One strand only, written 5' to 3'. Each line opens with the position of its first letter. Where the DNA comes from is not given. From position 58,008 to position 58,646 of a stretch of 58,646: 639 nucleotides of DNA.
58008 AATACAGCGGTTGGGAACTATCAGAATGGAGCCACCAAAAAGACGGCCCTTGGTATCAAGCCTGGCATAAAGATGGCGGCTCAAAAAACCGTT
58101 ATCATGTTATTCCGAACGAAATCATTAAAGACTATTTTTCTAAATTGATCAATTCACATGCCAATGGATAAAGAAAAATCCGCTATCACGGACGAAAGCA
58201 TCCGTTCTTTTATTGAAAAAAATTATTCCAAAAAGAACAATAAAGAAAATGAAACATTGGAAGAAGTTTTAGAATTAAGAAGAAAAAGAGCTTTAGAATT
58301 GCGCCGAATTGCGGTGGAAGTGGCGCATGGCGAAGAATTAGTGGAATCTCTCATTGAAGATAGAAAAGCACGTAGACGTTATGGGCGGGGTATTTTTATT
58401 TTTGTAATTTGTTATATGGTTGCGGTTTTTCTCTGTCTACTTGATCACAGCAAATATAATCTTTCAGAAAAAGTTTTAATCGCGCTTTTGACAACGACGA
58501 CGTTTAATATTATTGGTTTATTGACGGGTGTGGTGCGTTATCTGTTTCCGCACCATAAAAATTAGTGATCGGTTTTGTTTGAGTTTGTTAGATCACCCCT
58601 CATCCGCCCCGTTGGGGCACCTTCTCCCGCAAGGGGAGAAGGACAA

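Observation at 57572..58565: Panacea-domain gene overlapping an unclassified two-TM protein: candidate new PanA-PanT toxin-antitoxin or defence pair at the broken end of the dcw cluster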

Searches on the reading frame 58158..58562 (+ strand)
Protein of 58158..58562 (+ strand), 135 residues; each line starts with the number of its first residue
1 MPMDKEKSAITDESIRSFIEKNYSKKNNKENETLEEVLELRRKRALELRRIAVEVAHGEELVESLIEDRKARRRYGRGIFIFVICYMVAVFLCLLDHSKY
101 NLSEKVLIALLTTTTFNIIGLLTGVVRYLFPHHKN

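Call 3: search_protein_families(library=pfam, proteins=[window:58158-58562:+], max_evalue=1)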
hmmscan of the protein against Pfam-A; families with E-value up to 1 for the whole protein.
window:58158-58562:+ (135 aa): 0 families

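Call 4: search_protein_families(library=padloc, proteins=[window:58158-58562:+], max_evalue=1)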
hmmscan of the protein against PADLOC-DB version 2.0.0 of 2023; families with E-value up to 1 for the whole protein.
window:58158-58562:+ (135 aa): 3 families
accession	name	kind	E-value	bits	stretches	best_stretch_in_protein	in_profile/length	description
PDLC01179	Csn2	-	0.0015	16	1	3-111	82-189/326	Csn2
PDLC03016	TIR-TM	-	0.0016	16.4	1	5-74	152-219/293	-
PDLC00721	Effector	-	0.02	12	1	68-116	160-207/305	4TM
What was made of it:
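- On Known anti-phage defence systems (PADLOC-DB v2): PanT: only weak hits (Csn2 0.0015, TIR-TM 0.0016, 4TM effector 0.02) (call 4)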

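Call 5: search_protein_families(library=ncbifam, proteins=[window:58158-58562:+], max_evalue=1)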
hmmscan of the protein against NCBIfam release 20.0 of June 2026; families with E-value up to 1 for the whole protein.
window:58158-58562:+ (135 aa): 0 families

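Call 6: search_protein_families(library=phrogs, proteins=[window:58158-58562:+], max_evalue=1)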
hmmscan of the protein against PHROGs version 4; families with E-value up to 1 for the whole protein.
window:58158-58562:+ (135 aa): 5 families
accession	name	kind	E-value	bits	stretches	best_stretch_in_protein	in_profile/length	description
phrog_26171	-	unknown function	4.1e-05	24.5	1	58-131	103-179/190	-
phrog_33656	-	unknown function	0.00018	22.7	1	96-134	84-122/126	-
phrog_13343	-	unknown function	0.0014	19.6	1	80-134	121-176/182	-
phrog_2720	-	unknown function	0.0094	16.6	1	7-126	8-119/134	-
phrog_30712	-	unknown function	0.019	15.8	1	11-38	3-30/51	-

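Call 7: find_homologous_proteins(query=window:58158-58562:+, max_evalue=0.01)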
Query window:58158-58562:+ (135 aa): 2 proteins with E <= 0.01 among 71 candidates.
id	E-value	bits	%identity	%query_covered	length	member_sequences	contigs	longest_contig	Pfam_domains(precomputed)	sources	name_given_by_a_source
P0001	1.4e-78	279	100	99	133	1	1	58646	-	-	-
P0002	7.8e-7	47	52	44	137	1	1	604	-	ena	-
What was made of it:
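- Tried and rejected: It returned only one relative and suggested an orphan (call 7).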

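Call 16: search_protein_representatives(protein=window:58158-58562:+)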
Query: 135 residues. Proteins with E-value up to 0.001 (for the whole library): 795; up to 1e-10: 13; up to 1e-30: 1. The best 150 are listed.
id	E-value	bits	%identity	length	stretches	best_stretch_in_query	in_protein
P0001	4.3e-79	279.1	100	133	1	3-135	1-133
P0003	7.7e-16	74.9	59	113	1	59-131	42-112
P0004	1.3e-14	70.9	45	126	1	19-134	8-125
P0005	5.1e-14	69.0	51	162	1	59-132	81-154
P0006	9.3e-14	68.2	46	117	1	52-130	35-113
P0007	1.8e-12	64.0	53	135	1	60-133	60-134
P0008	5.4e-12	62.5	41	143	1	13-131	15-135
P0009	1.2e-11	61.3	42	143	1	9-133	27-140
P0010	1.3e-11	61.2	42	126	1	44-131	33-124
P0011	2.5e-11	60.3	39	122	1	22-130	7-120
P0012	3.2e-11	60.0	36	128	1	24-134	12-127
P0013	4.0e-11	59.6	53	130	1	60-134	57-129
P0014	5.4e-11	59.2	33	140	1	17-134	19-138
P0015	3.8e-10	56.5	36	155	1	14-134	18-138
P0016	3.9e-10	56.4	39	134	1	25-133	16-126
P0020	8.3e-10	55.4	40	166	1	39-132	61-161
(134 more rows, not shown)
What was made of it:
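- Tried and rejected: The exhaustive search overturned this (call 16).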

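Call 19: find_homologous_proteins(query=A1, max_evalue=0.001)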
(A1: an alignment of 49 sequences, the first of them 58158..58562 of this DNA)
Query A1 (49 sequences) (135 aa, profile of the alignment): 145 proteins with E <= 0.001 among 8000 candidates; the best 120 are listed.
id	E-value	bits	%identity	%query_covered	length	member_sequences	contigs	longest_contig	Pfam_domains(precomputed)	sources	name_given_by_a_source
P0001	1.1e-33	134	100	99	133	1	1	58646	-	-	-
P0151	4.5e-33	132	35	50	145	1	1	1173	-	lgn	-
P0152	2.0e-32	130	34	84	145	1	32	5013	-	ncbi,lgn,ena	-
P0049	3.2e-32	129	36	77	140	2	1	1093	-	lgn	-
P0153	1.8e-31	127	34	76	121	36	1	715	-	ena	-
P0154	9.5e-31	124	43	52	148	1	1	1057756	-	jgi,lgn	jgi:hypothetical protein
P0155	7.8e-30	121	38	96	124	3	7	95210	-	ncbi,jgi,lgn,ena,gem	-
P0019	7.9e-30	121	42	56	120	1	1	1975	-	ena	-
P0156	4.1e-29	119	40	72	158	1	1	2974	-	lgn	-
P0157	7.3e-29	118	33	79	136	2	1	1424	-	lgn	-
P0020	1.2e-28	118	34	96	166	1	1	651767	-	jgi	jgi:hypothetical protein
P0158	2.2e-28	117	45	51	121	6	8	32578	-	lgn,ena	-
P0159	2.3e-28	117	35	70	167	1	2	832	-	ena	-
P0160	3.6e-28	116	43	44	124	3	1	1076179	-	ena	-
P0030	9.1e-28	115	33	81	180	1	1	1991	-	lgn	-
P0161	1.1e-27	115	28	65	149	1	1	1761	-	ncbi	-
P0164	1.9e-27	114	34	90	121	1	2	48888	-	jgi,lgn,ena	jgi:uncharacterized membrane-anchored protein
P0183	1.5e-25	108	35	50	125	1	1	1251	-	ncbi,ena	-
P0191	1.1e-24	105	33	55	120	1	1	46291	-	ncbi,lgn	-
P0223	2.3e-21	94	35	64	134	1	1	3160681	-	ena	-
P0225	3.5e-21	93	66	24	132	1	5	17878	-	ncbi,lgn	-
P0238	1.5e-18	85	52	31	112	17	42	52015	-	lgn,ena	-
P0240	2.7e-18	84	28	54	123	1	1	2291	-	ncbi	-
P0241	3.3e-18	84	34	50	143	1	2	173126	-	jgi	jgi:hypothetical protein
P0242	5.8e-18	83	42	47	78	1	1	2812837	-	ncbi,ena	-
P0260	3.8e-15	74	43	40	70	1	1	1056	-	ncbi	-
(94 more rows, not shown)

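Call 21: find_encoding_contigs(protein=P0155, flank=3000, max_places=4)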
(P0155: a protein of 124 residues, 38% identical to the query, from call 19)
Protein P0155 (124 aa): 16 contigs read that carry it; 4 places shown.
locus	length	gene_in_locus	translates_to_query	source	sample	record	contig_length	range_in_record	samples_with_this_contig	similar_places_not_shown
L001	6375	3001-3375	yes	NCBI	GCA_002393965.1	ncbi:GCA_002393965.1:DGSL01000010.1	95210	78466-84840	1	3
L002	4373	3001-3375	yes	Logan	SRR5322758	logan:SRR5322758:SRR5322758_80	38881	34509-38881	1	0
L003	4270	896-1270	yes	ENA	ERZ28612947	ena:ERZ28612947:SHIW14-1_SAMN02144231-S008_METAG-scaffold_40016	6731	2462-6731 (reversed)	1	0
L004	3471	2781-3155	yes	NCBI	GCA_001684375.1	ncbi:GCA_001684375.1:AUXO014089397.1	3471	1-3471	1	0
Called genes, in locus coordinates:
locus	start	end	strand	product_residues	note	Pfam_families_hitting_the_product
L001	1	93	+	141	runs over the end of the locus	PF00383:dCMP_cyt_deam_1, PF14437:MafB19-deam, PF14439:Bd3614-deam (weak)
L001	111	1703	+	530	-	PF00595:PDZ, PF13180:PDZ_2, PF17820:PDZ_6, PF03572:Peptidase_S41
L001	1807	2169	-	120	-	PF01844:HNH, PF14279:HNH_5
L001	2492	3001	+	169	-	PF13274:SocA_Panacea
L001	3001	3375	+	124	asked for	-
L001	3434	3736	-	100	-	-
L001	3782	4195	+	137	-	-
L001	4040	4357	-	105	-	-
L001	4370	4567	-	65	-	-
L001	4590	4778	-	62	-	-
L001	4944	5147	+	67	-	-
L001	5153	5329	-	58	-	-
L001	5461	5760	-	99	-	-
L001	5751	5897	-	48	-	-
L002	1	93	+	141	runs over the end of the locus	PF00383:dCMP_cyt_deam_1, PF14437:MafB19-deam, PF14439:Bd3614-deam (weak)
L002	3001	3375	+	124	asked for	-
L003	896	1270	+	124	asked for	-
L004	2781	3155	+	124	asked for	-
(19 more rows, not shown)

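Call 22: find_encoding_contigs(protein=P0154, flank=3000, max_places=3)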
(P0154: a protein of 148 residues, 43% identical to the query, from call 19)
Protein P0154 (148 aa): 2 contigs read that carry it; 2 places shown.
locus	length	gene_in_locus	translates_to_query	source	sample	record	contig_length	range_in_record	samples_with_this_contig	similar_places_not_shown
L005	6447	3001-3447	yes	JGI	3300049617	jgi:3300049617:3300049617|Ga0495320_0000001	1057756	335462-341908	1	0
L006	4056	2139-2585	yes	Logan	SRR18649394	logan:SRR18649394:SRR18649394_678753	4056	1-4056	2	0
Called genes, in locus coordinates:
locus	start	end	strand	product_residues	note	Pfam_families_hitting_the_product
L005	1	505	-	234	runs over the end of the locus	PF24481:CT398_CC, PF02591:Zn_ribbon_9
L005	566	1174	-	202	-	PF00677:Lum_binding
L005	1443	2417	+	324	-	PF12760:Zn_ribbon_IS1595, PF12762:DDE_Tnp_IS1595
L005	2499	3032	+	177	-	PF13274:SocA_Panacea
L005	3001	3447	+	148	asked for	-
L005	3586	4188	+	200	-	-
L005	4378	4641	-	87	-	-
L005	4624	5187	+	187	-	PF07352:Phage_Mu_Gam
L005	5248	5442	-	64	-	-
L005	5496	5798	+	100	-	-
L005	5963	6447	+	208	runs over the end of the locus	-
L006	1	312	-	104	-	?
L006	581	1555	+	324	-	PF12760:Zn_ribbon_IS1595, PF12762:DDE_Tnp_IS1595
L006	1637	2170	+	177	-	PF13274:SocA_Panacea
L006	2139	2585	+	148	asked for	-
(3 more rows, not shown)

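Call 23: find_encoding_contigs(protein=P0020, flank=2500, max_places=2)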
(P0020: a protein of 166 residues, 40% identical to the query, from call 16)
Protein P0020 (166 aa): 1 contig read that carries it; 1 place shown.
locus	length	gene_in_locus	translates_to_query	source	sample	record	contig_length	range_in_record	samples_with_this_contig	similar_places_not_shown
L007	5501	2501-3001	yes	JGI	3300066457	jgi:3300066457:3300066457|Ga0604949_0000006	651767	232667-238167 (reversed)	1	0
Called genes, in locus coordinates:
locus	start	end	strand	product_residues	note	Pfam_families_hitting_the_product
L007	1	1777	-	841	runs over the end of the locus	PF12161:HsdM_N, PF02384:N6_Mtase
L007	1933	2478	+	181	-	PF13274:SocA_Panacea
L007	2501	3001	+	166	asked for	-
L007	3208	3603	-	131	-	-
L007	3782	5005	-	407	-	PF13229:Beta_helix (faint)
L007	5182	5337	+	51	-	-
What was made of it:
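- One metagenomic member lies next to an HsdM methylase (call 23).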

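Call 24: find_encoding_contigs(protein=P0160, flank=2500, max_places=2)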
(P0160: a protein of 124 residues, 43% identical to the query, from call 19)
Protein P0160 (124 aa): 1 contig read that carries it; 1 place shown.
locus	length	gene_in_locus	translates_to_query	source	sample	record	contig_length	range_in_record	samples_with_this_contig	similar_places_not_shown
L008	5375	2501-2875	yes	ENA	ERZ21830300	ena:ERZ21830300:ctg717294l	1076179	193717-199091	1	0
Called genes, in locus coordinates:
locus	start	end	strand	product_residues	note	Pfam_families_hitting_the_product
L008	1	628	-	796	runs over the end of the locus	PF05569:Peptidase_M56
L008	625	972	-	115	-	PF03965:Penicillinase_R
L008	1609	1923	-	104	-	-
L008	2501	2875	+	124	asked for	-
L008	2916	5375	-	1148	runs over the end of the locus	PF04851:ResIII (weak), PF00176:SNF2-rel_dom, PF00271:Helicase_C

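Call 25: find_encoding_contigs(protein=P0223, flank=2500, max_places=2)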
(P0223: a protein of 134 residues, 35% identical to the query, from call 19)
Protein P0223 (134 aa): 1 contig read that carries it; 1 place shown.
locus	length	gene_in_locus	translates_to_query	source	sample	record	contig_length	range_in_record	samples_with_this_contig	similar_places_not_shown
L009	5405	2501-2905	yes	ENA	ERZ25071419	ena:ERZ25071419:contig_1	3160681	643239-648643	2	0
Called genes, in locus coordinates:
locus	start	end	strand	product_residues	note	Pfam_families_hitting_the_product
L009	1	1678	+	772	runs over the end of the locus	PF26696:PTL_trimer, PF13884:Peptidase_S74 (weak)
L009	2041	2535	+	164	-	PF13274:SocA_Panacea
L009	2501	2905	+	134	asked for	-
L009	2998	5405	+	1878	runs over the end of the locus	PF26696:PTL_trimer, PF13884:Peptidase_S74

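Call 26: find_encoding_contigs(protein=P0241, flank=2500, max_places=2)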
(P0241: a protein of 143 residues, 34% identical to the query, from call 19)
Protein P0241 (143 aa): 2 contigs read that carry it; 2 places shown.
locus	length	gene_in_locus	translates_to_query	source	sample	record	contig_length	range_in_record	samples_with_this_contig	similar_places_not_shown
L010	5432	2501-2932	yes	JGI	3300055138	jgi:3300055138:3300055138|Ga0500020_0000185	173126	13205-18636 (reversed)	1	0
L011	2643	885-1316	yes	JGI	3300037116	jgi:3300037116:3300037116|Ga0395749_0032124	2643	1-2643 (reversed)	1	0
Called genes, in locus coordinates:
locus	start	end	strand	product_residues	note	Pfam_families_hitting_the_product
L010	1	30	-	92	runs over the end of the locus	-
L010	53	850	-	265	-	PF03400:DDE_Tnp_IS1 (faint)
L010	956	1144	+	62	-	PF21983:NikA-like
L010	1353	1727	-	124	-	-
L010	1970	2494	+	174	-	PF13274:SocA_Panacea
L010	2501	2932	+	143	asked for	-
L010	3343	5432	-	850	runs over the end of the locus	-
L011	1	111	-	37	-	?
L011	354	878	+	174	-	PF13274:SocA_Panacea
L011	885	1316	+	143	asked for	-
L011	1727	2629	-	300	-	-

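Call 27: find_encoding_contigs(protein=P0238, flank=2500, max_places=3)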
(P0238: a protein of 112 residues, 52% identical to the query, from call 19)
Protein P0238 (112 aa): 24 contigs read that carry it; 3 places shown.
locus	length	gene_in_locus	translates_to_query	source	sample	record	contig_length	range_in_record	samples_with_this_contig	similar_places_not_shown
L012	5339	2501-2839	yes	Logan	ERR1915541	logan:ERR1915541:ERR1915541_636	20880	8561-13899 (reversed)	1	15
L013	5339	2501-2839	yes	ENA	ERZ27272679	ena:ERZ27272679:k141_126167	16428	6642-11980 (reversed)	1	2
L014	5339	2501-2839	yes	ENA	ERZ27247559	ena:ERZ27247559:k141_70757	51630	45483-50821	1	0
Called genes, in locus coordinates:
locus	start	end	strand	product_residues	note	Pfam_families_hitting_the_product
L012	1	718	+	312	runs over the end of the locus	PF00535:Glycos_transf_2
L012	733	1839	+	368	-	PF13439:Glyco_transf_4, PF20706:GT4-conflict, PF00534:Glycos_transf_1, PF13692:Glyco_trans_1_4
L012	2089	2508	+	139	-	-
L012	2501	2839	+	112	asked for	-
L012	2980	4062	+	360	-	PF13439:Glyco_transf_4, PF20706:GT4-conflict (faint), PF00534:Glycos_transf_1, PF13692:Glyco_trans_1_4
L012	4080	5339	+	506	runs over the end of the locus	-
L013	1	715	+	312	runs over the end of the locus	PF00535:Glycos_transf_2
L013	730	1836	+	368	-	PF13439:Glyco_transf_4, PF20706:GT4-conflict, PF00534:Glycos_transf_1, PF13692:Glyco_trans_1_4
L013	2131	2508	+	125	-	-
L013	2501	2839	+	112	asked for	-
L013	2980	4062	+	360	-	PF13439:Glyco_transf_4, PF20706:GT4-conflict (weak), PF00534:Glycos_transf_1, PF13692:Glyco_trans_1_4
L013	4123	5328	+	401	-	PF04932:Wzy_C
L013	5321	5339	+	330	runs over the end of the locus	PF01757:Acyl_transf_3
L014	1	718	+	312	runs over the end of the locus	PF00535:Glycos_transf_2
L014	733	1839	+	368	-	PF13439:Glyco_transf_4, PF20706:GT4-conflict, PF00534:Glycos_transf_1, PF13692:Glyco_trans_1_4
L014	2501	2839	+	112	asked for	-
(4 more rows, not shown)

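Call 28: find_encoding_contigs(protein=P0164, flank=2500, max_places=2)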
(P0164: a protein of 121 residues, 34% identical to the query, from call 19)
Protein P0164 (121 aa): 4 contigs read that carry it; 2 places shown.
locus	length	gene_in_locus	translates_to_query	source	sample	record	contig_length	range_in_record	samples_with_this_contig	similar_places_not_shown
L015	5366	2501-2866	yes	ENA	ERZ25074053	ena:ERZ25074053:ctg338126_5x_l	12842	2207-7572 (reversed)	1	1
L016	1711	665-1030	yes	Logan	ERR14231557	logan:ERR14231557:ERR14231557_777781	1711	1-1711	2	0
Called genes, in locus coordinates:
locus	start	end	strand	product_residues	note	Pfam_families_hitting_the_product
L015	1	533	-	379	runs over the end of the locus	PF05598:DUF772, PF01609:DDE_Tnp_1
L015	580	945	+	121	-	PF20586:DUF6788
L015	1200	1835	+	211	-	PF13384:HTH_23 (faint)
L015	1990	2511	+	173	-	PF13274:SocA_Panacea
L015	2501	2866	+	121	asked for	-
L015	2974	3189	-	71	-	-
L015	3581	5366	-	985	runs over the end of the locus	PF13700:DUF4158, PF01526:DDE_Tnp_Tn3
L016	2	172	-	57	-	?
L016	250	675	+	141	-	PF13274:SocA_Panacea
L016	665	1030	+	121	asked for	-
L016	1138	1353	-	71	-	-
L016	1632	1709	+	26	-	?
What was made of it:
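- Independent precomputed Pfam annotation shows the same in 6 of 8 diverse members (calls 21-28).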

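Call 29: list_cluster_members(proteins=[P0152, P0155, P0225, P0242, P0191, P0161, P0183, P0240, P0260])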
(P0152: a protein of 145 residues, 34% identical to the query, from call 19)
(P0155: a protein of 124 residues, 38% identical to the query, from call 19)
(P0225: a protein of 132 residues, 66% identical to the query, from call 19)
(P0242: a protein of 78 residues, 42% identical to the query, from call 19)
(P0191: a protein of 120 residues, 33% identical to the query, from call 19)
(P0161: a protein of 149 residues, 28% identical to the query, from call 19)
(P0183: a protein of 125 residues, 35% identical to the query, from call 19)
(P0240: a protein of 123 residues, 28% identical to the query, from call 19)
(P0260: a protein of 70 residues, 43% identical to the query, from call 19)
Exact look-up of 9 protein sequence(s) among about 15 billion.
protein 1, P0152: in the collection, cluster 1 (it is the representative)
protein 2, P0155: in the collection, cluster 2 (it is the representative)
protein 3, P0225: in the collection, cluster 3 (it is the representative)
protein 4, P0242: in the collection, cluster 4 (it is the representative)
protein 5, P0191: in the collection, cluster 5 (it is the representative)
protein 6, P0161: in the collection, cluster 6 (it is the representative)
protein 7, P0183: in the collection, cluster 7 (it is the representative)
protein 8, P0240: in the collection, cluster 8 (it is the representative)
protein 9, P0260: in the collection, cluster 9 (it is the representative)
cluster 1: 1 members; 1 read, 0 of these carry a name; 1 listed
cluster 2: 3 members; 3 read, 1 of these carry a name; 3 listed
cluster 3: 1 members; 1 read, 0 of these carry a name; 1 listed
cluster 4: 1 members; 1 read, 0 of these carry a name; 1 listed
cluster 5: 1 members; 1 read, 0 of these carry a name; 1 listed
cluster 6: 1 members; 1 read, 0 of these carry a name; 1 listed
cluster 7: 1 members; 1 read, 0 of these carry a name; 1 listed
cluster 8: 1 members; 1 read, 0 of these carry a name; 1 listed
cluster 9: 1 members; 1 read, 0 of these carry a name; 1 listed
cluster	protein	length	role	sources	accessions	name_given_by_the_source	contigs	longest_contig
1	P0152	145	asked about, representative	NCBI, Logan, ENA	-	-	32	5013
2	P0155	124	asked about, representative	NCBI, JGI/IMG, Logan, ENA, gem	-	-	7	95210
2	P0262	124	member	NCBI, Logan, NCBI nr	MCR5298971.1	MAG: hypothetical protein K6D57_06720 [Paludibacteraceae bacterium] | hypothetical protein [Paludibacteraceae bacterium]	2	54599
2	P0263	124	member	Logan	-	-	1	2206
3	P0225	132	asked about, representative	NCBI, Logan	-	-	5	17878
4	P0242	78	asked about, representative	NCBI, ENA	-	-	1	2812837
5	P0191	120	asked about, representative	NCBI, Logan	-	-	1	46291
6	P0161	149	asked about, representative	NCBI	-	-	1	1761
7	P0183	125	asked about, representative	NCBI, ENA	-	-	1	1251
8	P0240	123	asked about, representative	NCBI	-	-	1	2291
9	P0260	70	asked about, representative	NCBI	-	-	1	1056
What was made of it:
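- Tried and rejected: It returned no useful accession numbers (call 29).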

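Call 46: search_dna_similar(query=window:58158-58562:+, collection=plasmids, mode=protein, max_evalue=1, max_rows=25)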
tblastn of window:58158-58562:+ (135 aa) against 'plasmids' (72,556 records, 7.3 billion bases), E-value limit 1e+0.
Records with a match: 1; places in all: 1; records where one place covers at least 80% of the query: 0.
Best place of each record, by identity: <60% 1.
By first word of the organism name: Salinibacter 1.
By predicted mobility (MOB-suite, as given by PLSDB): non-mobilizable 1.
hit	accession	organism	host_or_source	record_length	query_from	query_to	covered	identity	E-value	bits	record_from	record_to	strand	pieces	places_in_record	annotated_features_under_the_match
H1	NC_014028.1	Salinibacter ruber M8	-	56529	81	130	37%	34.5%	8e-1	36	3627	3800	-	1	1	hypothetical protein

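Call 47: search_dna_similar(query=window:58158-58562:+, collection=phages, mode=protein, max_evalue=1, max_rows=25)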
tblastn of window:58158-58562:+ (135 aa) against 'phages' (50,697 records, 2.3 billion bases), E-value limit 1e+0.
Records with a match: 23; places in all: 23; records where one place covers at least 80% of the query: 0.
Best place of each record, by identity: <60% 23.
By first word of the organism name: Stx2a-converting 19; Stx2-converting 2; Escherichia 2.
By host as written in the record: - 21; Escherichia coli O145 2.
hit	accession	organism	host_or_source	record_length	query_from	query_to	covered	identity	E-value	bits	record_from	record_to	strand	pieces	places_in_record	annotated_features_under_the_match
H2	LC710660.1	Stx2-converting phage F039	human stool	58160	102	135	25%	44.1%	2e-1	36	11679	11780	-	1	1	hypothetical protein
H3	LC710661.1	Stx2-converting phage F004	human stool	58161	102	135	25%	44.1%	2e-1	36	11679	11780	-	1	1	hypothetical protein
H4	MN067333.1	Escherichia phage Lyz12581Vzw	Escherichia coli O145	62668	102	135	25%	44.1%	2e-1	36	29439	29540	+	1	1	hypothetical protein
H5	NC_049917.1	Escherichia phage Lyz12581Vzw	Escherichia coli O145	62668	102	135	25%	44.1%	2e-1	36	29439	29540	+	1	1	hypothetical protein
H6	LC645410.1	Stx2a-converting phage Stx2_PV11-77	-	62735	102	135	25%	44.1%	2e-1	36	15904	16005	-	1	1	none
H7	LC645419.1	Stx2a-converting phage Stx2_112716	-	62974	102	135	25%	44.1%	2e-1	36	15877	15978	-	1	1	none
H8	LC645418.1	Stx2a-converting phage Stx2_112312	-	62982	102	135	25%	44.1%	2e-1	36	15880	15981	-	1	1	none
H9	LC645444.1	Stx2a-converting phage Stx2_Ech14022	-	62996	102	135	25%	44.1%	2e-1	36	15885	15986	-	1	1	none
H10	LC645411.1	Stx2a-converting phage Stx2_111430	-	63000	102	135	25%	44.1%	2e-1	36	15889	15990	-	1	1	none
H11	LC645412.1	Stx2a-converting phage Stx2_PV11-59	-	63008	102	135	25%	44.1%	2e-1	36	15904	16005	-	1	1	none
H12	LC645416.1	Stx2a-converting phage Stx2_131713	-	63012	102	135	25%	44.1%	2e-1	36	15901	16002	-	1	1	none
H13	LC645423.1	Stx2a-converting phage Stx2_PV11-35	-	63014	102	135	25%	44.1%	2e-1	36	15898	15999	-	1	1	none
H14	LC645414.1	Stx2a-converting phage Stx2_130296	-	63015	102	135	25%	44.1%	2e-1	36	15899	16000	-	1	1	none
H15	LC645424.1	Stx2a-converting phage Stx2_12E109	-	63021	102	135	25%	44.1%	2e-1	36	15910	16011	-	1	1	none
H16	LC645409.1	Stx2a-converting phage Stx2_EC3283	-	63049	102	135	25%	44.1%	2e-1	36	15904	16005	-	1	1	none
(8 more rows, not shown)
